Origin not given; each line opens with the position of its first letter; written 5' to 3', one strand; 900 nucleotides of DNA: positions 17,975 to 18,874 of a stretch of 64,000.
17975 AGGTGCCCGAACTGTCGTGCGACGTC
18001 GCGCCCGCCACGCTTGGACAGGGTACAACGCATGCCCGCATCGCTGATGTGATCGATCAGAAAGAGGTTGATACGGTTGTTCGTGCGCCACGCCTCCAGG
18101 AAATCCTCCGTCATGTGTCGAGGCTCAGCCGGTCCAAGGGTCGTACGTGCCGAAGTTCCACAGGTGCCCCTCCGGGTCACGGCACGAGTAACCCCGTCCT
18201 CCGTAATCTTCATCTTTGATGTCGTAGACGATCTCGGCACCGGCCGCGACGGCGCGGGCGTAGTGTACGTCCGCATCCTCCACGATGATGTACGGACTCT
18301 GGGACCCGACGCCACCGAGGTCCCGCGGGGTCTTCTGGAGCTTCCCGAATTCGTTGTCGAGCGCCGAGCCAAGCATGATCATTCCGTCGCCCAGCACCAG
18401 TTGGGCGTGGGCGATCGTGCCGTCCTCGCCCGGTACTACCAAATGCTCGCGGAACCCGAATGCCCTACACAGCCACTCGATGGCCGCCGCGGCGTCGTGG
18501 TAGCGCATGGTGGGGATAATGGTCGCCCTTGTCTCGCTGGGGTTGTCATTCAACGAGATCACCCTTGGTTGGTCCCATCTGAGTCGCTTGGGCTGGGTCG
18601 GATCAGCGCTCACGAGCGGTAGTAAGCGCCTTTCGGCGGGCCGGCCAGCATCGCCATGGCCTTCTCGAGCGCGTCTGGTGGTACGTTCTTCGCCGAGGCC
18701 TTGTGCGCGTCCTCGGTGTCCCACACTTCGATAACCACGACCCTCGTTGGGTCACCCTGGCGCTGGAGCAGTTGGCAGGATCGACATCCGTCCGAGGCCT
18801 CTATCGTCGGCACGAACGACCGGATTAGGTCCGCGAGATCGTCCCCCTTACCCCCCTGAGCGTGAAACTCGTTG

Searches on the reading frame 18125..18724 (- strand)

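Call 69: search_protein_families(library=pfam, proteins=[window:18125-18724:-], max_evalue=0.0001)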
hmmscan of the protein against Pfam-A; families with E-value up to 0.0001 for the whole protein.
window:18125-18724:- (199 aa): 1 family
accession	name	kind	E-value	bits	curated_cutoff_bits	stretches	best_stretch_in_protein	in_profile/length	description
PF00903.31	Glyoxalase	-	1.8e-11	44.9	20.6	1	73-191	7-121/121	Glyoxalase/Bleomycin resistance protein/Dioxygenase superfamily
